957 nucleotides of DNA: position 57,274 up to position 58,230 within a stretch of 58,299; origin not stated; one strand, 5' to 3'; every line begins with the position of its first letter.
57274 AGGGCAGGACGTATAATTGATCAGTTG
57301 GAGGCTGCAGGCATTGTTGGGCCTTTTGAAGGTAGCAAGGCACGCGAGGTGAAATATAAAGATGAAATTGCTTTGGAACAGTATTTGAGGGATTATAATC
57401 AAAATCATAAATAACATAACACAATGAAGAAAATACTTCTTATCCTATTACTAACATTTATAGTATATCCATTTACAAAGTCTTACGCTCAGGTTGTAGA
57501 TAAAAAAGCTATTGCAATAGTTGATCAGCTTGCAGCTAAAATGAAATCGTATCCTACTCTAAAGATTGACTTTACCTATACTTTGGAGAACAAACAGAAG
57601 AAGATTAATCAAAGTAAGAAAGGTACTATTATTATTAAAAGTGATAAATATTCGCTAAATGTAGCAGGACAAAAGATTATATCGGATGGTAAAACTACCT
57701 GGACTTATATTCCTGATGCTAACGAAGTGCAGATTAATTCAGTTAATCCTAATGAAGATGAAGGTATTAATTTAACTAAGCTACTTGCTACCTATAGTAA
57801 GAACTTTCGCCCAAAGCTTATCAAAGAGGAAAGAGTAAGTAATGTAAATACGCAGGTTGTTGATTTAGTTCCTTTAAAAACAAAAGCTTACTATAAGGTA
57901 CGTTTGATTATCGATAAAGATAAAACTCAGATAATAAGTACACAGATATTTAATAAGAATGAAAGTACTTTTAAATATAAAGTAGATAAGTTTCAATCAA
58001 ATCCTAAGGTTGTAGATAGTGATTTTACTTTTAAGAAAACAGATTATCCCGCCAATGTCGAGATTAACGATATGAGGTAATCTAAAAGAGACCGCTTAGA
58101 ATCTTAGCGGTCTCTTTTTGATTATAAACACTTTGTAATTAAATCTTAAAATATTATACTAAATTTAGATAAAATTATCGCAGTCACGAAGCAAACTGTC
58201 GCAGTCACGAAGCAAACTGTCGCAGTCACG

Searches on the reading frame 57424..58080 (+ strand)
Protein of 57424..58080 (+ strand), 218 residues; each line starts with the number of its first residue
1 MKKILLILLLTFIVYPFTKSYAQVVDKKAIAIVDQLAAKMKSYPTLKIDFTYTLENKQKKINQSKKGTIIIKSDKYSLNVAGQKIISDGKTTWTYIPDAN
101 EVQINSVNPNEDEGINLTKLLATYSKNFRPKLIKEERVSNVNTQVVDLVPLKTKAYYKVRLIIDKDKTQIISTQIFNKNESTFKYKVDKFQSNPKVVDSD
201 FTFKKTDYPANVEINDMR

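Call 16: find_encoding_contigs(protein=window:57424-58080:+, flank=10000, max_places=6)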
Protein window:57424-58080:+ (218 aa): 8 contigs read that carry it; 6 places shown.
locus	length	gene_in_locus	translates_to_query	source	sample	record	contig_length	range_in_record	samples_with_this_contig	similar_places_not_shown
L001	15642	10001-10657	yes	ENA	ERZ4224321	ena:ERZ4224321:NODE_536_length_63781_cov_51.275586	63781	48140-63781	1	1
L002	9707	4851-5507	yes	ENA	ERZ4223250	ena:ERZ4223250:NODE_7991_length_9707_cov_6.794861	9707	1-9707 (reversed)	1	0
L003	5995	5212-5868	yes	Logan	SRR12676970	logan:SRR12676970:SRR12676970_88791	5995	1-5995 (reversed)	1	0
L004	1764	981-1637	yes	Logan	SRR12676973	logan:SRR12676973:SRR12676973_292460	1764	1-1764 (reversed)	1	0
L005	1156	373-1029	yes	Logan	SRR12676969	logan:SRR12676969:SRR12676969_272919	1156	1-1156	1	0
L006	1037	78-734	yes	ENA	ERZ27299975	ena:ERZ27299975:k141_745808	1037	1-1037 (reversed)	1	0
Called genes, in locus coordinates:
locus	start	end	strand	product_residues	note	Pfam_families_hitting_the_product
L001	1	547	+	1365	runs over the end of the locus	PF00932:LTD, PF13287:Fn3_assoc (weak), PF13290:CHB_HEX_C_1, PF08757:CotH, PF18998:Flg_new_2 (faint), PF00932:LTD, PF18962:Por_Secre_tail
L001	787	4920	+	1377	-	PF00932:LTD, PF13287:Fn3_assoc, PF13290:CHB_HEX_C_1, PF08757:CotH, PF18998:Flg_new_2 (faint), PF00932:LTD, PF18962:Por_Secre_tail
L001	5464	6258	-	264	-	PF11551:Omp28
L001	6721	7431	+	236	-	-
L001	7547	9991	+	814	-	PF13491:FtsK_4TM, PF17854:FtsK_alpha, PF01580:FtsK_SpoIIIE, PF09397:FtsK_gamma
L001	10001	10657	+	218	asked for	PF03548:LolA, PF17131:TP_0789-like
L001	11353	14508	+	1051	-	PF08448:PAS_4, PF13426:PAS_9, PF13426:PAS_9, PF00989:PAS, PF08448:PAS_4, PF13426:PAS_9, PF00989:PAS, PF13426:PAS_9, +7 more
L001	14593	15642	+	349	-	?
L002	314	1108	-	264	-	PF11551:Omp28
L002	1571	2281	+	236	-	-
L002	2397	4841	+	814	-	PF13491:FtsK_4TM, PF17854:FtsK_alpha, PF01580:FtsK_SpoIIIE, PF09397:FtsK_gamma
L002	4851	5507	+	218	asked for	PF03548:LolA, PF17131:TP_0789-like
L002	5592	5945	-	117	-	-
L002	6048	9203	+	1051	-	PF08448:PAS_4, PF13426:PAS_9, PF13426:PAS_9, PF00989:PAS, PF08448:PAS_4, PF13426:PAS_9, PF00989:PAS, PF13426:PAS_9, +7 more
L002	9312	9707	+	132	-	?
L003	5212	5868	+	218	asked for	PF03548:LolA, PF17131:TP_0789-like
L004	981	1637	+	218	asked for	PF03548:LolA, PF17131:TP_0789-like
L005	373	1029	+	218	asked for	PF03548:LolA, PF17131:TP_0789-like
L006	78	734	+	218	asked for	PF03548:LolA, PF17131:TP_0789-like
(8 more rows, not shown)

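Call 107: find_homologous_proteins(query=window:57424-58077:+, max_evalue=1e-20)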
Query window:57424-58077:+ (218 aa): 174 proteins with E <= 1e-20 among 641 candidates; the best 120 are listed.
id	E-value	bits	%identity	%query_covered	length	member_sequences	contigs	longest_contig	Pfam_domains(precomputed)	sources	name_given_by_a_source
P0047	7.0e-128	442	95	100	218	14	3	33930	PF03548.23,PF03888.21,PF17131.12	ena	-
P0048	2.6e-112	391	85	100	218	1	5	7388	PF16584.12,PF03548.23,PF17131.12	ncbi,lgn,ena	-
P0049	1.1e-107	376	82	100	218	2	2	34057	PF03548.23,PF17131.12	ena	-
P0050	5.1e-78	279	63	97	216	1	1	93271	PF16584.12,PF03548.23,PF17131.12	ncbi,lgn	-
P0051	7.8e-78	279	65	100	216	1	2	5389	PF16584.12,PF03548.23,PF03888.21,PF17131.12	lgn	-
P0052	3.5e-77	277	61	100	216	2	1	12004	PF16584.12,PF03548.23,PF17131.12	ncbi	-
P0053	4.7e-76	273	61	100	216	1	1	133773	PF16584.12,PF03548.23,PF17131.12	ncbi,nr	ncbi:MAG: outer membrane lipoprotein carrier protein LolA [Bacteroidetes bacterium]|nr:outer membran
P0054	8.6e-76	272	62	100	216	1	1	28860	PF16584.12,PF03548.23,PF03888.21,PF17131.12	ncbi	-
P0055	1.2e-75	272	62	100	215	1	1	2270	PF16584.12,PF03548.23,PF03888.21,PF17131.12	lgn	-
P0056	1.6e-75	271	62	100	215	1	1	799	PF16584.12,PF03548.23,PF03888.21,PF17131.12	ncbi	-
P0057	4.9e-75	270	60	100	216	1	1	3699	PF16584.12,PF03548.23,PF17131.12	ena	-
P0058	7.2e-75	269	63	100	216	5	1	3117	PF16584.12,PF03548.23,PF17131.12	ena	-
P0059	3.7e-74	267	62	94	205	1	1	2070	PF16584.12,PF03548.23,PF17131.12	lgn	-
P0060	4.3e-74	267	58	100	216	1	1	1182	PF16584.12,PF03548.23,PF17131.12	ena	-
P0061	4.5e-74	266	62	100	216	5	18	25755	PF16584.12,PF03548.23,PF17131.12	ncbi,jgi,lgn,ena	jgi:outer membrane lipoprotein-sorting protein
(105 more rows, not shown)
